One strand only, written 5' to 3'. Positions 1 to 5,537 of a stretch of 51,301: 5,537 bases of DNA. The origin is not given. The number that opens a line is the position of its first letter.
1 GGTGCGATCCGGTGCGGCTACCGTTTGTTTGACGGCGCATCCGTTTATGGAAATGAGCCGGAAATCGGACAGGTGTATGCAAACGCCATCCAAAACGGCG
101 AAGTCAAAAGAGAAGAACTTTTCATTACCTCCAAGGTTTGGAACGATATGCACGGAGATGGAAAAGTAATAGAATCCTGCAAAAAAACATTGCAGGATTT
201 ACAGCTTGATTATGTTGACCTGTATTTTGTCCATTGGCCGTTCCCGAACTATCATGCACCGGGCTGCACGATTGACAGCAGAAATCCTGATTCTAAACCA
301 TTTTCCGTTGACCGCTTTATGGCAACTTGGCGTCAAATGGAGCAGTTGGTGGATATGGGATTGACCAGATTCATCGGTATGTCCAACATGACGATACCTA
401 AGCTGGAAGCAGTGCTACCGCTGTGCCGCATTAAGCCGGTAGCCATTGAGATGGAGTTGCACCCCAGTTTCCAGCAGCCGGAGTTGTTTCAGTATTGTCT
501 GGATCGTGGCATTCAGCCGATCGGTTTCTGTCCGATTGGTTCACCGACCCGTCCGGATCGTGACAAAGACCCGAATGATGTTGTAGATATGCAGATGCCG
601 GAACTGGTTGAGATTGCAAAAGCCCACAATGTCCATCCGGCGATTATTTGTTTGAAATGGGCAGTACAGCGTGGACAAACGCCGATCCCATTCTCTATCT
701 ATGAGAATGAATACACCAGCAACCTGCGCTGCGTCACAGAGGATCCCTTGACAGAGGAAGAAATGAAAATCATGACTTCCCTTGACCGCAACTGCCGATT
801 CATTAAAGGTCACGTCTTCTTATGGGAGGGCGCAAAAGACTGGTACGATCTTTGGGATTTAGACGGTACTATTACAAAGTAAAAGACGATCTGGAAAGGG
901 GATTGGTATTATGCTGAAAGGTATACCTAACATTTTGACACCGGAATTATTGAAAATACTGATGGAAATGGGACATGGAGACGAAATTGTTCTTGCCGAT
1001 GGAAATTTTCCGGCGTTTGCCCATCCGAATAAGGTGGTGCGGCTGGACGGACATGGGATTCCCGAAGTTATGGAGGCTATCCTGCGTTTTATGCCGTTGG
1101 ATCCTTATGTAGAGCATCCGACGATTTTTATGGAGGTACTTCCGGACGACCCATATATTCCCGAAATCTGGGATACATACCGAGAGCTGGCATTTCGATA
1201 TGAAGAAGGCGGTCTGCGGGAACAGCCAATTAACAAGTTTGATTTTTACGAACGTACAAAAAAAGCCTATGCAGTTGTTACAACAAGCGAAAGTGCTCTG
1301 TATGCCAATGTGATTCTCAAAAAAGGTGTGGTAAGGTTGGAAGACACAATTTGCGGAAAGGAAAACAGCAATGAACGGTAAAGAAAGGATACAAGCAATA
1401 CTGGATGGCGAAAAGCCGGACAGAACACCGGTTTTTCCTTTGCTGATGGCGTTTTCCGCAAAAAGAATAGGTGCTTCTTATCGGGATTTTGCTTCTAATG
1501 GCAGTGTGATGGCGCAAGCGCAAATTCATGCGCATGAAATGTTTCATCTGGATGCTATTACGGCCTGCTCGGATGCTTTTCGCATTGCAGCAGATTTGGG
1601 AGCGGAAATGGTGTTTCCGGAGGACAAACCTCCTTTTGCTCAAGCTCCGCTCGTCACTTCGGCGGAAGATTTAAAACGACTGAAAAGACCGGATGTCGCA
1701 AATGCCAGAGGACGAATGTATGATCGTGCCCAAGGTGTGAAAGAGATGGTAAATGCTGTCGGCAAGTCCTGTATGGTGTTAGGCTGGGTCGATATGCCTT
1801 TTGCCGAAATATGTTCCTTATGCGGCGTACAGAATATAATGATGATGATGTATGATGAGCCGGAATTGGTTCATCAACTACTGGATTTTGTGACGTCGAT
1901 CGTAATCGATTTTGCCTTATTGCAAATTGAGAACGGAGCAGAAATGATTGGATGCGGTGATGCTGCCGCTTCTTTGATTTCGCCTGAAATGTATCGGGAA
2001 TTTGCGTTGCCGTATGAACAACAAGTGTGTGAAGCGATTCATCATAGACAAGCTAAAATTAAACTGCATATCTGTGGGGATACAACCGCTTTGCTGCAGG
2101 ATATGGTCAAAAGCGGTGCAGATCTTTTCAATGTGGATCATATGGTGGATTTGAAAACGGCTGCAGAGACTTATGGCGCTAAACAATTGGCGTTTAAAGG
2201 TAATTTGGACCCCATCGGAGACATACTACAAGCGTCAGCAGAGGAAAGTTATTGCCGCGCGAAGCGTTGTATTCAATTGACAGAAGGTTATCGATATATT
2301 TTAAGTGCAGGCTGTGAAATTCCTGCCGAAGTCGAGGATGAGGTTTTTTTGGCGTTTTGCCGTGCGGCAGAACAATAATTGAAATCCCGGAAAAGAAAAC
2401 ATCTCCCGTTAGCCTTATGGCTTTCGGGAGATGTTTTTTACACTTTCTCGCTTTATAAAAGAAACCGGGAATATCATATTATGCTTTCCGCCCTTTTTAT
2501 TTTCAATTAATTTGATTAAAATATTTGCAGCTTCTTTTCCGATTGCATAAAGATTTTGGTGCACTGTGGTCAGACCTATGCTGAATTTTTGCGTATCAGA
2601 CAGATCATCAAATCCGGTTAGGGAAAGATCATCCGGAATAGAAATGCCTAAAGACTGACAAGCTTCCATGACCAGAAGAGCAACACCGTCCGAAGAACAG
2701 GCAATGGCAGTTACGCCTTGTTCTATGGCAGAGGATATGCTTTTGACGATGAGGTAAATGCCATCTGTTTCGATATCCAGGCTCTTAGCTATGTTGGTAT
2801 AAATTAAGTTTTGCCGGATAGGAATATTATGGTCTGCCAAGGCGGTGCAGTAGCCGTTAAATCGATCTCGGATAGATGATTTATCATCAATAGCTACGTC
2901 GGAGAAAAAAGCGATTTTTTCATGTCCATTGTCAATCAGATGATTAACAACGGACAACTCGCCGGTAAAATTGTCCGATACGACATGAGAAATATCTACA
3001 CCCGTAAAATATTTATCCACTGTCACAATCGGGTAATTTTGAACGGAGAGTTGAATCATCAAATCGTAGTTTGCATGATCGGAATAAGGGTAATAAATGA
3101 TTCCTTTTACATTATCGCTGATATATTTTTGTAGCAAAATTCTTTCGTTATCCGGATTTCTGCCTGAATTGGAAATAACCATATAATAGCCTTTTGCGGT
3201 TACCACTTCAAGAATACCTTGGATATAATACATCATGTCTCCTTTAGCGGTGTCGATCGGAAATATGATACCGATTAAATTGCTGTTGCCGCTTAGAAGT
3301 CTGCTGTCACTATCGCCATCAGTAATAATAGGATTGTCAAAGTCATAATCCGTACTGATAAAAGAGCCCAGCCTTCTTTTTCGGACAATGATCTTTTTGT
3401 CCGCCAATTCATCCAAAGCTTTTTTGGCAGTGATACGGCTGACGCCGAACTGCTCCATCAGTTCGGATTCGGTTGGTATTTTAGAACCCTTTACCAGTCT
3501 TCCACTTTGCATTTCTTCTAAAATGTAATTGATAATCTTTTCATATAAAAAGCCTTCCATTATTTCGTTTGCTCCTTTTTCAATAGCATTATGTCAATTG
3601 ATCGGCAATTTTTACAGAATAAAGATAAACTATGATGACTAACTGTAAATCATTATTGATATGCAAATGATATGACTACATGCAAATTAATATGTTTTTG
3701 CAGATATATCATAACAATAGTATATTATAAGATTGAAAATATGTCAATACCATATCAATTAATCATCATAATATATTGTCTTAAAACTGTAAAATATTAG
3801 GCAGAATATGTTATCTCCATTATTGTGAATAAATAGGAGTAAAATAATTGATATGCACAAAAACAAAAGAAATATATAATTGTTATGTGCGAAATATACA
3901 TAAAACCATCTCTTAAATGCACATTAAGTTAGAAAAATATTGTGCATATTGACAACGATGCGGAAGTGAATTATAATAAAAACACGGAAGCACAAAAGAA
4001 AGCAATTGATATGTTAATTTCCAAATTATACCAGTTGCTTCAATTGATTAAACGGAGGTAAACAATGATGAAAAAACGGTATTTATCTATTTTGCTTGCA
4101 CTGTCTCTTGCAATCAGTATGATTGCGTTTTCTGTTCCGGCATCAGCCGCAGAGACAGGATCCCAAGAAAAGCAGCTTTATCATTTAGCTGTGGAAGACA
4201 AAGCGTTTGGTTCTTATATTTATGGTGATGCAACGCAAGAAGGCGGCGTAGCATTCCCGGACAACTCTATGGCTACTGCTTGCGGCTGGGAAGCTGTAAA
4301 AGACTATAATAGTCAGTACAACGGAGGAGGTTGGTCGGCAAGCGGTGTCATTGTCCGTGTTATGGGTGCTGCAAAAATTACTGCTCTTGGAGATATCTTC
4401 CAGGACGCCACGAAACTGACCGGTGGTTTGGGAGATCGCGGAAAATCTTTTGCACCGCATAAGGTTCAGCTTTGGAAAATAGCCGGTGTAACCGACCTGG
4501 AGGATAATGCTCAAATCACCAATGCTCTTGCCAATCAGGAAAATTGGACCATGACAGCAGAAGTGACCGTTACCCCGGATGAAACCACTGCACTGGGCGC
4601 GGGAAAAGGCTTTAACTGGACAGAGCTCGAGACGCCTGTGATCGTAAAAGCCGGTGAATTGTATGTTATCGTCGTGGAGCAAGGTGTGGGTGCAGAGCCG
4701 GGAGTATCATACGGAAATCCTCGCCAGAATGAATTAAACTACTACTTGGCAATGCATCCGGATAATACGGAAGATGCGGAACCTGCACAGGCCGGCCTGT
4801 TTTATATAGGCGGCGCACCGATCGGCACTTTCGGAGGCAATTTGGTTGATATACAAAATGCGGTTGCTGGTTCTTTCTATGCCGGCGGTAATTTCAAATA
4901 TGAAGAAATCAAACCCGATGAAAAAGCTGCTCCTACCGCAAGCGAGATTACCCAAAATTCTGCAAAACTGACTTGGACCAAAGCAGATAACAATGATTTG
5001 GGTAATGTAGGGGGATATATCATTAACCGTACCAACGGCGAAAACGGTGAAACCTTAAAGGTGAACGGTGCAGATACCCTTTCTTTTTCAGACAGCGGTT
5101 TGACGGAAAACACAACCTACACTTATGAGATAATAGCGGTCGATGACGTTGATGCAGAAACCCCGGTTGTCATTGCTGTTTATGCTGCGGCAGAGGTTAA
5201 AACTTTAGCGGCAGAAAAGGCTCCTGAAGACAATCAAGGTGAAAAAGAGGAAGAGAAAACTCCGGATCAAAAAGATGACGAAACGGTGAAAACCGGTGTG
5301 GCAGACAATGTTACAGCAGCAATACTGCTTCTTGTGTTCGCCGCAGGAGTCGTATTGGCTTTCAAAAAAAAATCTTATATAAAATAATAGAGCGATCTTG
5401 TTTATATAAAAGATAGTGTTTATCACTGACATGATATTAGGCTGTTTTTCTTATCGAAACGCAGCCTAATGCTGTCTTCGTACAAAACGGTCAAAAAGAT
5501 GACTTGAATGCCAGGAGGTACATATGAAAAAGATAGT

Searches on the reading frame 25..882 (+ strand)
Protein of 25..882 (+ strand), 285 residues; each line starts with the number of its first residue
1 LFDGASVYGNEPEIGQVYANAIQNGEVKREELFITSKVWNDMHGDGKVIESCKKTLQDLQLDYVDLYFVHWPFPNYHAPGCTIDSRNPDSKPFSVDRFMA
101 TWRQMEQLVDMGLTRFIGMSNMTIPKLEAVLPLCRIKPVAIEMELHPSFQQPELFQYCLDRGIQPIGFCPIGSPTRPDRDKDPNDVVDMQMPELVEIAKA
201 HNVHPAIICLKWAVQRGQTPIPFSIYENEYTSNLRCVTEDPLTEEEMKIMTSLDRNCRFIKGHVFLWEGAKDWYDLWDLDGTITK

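Call 77: search_protein_families(library=pfam, proteins=[window:25-882:+], max_evalue=0.001)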
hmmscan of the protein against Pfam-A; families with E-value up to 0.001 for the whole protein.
window:25-882:+ (285 aa): 1 family
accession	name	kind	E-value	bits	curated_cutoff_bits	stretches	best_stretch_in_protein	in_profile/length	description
PF00248.27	Aldo_ket_red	-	1.1e-44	153.1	24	1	1-254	35-290/291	Aldo/keto reductase family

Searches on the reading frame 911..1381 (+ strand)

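Call 77: search_protein_families(library=pfam, proteins=[window:911-1381:+], max_evalue=0.001)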
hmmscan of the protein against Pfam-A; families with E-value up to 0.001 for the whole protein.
window:911-1381:+ (156 aa): 1 family
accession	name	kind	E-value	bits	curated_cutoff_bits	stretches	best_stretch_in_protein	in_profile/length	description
PF05025.18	RbsD_FucU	-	4.8e-41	140.8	25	1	3-141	1-138/138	RbsD / FucU transport protein family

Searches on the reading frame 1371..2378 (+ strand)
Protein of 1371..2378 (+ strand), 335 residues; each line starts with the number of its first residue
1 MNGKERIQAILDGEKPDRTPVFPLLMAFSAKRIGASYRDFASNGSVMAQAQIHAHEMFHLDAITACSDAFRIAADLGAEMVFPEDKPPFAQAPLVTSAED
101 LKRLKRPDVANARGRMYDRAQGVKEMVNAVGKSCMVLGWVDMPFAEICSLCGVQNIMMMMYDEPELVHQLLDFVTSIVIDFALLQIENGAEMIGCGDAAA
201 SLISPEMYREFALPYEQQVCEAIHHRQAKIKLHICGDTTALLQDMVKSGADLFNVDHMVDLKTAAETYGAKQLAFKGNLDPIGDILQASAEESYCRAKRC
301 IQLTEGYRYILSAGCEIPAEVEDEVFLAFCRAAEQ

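Call 77: search_protein_families(library=pfam, proteins=[window:1371-2378:+], max_evalue=0.001)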
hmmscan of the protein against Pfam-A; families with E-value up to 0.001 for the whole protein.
window:1371-2378:+ (335 aa): 1 family
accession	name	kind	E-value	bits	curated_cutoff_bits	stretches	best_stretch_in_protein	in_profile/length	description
PF01208.23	URO-D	-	5.3e-74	249.7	23.9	1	4-334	3-344/346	Uroporphyrinogen decarboxylase (URO-D)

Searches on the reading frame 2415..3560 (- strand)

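Call 77: search_protein_families(library=pfam, proteins=[window:2415-3560:-], max_evalue=0.001)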
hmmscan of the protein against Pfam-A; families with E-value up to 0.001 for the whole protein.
window:2415-3560:- (381 aa): 6 families
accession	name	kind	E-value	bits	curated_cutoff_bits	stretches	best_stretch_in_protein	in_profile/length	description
PF13377.12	Peripla_BP_3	-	4.6e-29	102.1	26.5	1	205-374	1-167/167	Periplasmic binding protein-like domain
PF00392.27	GntR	-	2.7e-16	59.4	27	1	5-68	1-64/64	Bacterial regulatory proteins, gntR family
PF00532.27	Peripla_BP_1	-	8.8e-15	55.3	22.2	1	115-371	22-280/281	Periplasmic binding proteins and sugar binding domain of LacI family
PF13407.12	Peripla_BP_4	-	1.8e-08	34.7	35.1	1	112-356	16-258/258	Periplasmic binding protein domain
PF22168.2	DIP2311-like_C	-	5.4e-05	23.9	27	1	32-60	23-51/63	Transcriptional regulator DIP2311-like, C-terminal domain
PF14502.12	HTH_41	-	0.00012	21.9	25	1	25-68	3-48/48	Helix-turn-helix domain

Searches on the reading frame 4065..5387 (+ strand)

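Call 77: search_protein_families(library=pfam, proteins=[window:4065-5387:+], max_evalue=0.001)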
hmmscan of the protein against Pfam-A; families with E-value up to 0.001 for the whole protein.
window:4065-5387:+ (440 aa): 1 family
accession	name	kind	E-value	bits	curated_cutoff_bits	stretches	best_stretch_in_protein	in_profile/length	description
PF00041.27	fn3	-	2.3e-05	24.9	25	1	291-362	7-72/84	Fibronectin type III domain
